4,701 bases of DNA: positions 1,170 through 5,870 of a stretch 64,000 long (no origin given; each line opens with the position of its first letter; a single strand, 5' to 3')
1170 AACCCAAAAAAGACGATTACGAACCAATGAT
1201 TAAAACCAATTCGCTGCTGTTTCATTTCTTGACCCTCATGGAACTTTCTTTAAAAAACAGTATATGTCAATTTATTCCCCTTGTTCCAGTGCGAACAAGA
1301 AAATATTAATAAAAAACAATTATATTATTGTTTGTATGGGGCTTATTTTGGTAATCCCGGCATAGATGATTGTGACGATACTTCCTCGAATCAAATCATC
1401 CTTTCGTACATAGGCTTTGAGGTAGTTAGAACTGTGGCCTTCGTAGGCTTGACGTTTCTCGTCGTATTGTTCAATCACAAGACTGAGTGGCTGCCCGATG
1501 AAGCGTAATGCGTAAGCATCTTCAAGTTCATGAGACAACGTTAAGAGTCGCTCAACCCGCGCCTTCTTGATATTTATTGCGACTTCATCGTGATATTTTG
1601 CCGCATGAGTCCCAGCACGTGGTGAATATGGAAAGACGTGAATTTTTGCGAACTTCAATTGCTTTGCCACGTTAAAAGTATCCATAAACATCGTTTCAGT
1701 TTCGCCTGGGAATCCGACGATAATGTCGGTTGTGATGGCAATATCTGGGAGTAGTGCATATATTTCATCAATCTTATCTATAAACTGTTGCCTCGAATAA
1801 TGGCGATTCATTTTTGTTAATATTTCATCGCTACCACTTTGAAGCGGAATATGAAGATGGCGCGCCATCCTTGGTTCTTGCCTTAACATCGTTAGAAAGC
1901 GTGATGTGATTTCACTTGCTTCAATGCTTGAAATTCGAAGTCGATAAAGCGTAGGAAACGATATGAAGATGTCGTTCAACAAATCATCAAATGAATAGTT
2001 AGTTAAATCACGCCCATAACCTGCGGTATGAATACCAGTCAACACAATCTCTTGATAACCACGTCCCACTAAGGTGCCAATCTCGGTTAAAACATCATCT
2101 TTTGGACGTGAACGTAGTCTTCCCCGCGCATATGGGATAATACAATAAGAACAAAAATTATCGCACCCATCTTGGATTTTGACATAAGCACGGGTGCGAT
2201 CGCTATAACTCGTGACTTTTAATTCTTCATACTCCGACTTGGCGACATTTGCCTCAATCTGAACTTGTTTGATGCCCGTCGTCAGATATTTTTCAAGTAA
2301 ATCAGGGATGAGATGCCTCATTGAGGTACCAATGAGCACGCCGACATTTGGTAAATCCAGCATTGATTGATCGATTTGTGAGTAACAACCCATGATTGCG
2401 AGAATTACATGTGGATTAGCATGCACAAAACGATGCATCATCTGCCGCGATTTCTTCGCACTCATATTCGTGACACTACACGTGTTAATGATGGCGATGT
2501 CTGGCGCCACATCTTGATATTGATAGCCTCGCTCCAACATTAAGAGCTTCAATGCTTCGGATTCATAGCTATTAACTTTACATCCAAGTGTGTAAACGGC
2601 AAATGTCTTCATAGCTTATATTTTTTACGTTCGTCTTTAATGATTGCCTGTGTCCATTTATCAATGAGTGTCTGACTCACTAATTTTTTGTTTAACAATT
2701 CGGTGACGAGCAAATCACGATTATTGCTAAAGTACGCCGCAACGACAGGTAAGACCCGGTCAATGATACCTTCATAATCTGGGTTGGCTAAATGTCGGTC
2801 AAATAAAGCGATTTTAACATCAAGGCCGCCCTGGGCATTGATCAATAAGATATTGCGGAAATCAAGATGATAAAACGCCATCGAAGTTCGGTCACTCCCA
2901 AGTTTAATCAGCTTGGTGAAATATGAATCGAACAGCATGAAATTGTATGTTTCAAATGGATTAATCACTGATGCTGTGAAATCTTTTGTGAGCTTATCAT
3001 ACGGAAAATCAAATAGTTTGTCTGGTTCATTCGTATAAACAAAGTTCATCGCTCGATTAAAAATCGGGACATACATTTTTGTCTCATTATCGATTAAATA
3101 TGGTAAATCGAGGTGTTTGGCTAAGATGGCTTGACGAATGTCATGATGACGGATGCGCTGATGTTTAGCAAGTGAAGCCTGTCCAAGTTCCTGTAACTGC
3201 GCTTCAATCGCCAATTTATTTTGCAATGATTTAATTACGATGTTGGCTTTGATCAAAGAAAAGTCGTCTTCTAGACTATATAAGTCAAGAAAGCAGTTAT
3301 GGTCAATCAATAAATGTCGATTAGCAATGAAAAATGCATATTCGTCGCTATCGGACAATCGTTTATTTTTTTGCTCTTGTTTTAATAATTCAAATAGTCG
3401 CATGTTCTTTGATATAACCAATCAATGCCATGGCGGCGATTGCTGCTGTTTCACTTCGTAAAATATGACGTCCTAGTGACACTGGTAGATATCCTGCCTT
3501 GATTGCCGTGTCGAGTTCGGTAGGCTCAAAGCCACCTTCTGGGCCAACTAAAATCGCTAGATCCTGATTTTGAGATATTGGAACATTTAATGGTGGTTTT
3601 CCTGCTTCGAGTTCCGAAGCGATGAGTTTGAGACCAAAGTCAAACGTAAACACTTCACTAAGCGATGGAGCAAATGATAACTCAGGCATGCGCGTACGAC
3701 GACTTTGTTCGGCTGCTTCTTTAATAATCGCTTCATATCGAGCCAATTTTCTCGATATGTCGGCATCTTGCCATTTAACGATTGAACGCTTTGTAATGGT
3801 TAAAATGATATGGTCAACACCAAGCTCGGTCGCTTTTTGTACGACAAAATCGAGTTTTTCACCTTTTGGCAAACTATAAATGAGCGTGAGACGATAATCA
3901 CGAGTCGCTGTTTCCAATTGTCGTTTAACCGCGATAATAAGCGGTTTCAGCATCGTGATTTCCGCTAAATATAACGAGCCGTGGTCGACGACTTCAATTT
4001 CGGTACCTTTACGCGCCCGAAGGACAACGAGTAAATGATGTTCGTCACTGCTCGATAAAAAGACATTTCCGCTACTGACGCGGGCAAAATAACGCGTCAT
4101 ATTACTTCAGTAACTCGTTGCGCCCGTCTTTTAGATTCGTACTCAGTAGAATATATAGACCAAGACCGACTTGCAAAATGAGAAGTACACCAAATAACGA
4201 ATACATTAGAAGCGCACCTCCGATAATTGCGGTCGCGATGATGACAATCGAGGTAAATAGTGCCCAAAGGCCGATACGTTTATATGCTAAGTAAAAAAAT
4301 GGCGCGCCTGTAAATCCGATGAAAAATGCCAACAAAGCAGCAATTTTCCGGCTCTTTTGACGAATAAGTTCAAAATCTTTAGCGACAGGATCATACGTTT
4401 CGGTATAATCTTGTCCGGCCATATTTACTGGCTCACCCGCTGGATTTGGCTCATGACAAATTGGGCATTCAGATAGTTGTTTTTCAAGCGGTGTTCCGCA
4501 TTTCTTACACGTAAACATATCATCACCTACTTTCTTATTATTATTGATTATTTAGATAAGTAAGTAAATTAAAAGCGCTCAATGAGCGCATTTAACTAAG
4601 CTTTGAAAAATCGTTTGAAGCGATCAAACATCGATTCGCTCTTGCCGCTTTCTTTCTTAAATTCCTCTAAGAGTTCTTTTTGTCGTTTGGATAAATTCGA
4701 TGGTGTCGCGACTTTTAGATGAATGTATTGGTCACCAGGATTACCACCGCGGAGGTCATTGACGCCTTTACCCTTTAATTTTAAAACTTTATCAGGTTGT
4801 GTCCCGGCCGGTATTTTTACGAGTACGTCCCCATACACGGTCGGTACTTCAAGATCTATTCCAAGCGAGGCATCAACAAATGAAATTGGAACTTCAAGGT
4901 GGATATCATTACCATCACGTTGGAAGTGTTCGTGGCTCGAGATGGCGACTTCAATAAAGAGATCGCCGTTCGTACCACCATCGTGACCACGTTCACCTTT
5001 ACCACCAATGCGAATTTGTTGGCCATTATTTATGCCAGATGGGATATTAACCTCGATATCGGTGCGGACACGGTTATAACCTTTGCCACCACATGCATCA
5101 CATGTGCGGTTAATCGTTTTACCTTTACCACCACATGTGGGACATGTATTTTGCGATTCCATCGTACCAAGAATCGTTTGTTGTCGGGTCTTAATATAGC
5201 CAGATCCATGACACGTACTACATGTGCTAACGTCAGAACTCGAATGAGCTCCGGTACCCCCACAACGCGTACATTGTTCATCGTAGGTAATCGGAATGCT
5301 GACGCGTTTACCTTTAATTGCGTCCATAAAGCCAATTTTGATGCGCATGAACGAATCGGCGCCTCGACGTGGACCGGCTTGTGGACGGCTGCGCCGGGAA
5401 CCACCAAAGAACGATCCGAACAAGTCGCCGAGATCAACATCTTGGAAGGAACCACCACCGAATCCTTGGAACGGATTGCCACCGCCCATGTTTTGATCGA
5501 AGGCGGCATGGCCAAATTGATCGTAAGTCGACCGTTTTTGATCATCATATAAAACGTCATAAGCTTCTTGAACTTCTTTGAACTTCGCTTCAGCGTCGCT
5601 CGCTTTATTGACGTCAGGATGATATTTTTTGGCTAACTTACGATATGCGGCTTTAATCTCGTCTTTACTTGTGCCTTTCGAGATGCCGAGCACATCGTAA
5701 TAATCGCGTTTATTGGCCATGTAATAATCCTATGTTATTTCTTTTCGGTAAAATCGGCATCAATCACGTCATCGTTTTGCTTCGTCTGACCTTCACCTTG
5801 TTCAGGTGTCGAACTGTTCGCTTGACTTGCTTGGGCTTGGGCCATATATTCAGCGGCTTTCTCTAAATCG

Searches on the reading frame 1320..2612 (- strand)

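Call 79: search_protein_families(library=pfam, proteins=[window:1320-2612:-], max_evalue=0.000001)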
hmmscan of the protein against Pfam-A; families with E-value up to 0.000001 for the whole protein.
window:1320-2612:- (430 aa): 2 families
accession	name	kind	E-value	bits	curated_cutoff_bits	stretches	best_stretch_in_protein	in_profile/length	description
PF04055.27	Radical_SAM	-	1.9e-20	74.1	29.5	1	145-314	2-164/166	Radical SAM superfamily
PF00919.26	UPF0004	-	4e-18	65.7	27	1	4-85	2-86/98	Uncharacterized protein family UPF0004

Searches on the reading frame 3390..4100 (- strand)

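Call 79: search_protein_families(library=pfam, proteins=[window:3390-4100:-], max_evalue=0.000001)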
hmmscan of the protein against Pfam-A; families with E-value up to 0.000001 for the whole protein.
window:3390-4100:- (236 aa): 1 family
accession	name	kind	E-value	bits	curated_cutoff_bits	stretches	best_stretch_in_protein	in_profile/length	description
PF04452.19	Methyltrans_RNA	-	3.4e-46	157.3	23.9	1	69-227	5-164/165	RNA methyltransferase domain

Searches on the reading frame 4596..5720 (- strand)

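Call 79: search_protein_families(library=pfam, proteins=[window:4596-5720:-], max_evalue=0.000001)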
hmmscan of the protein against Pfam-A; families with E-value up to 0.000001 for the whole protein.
window:4596-5720:- (374 aa): 3 families
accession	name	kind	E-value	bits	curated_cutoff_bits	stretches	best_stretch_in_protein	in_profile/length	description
PF01556.23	DnaJ_C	-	3.2e-45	154.3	26.6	1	125-340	3-152/152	DnaJ C terminal domain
PF00226.36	DnaJ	-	1.7e-25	89.3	27.8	1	6-67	1-63/63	DnaJ domain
PF00684.25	DnaJ_CXXCXGXG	-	5.3e-15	55.9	32.7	1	150-214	1-65/65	DnaJ central domain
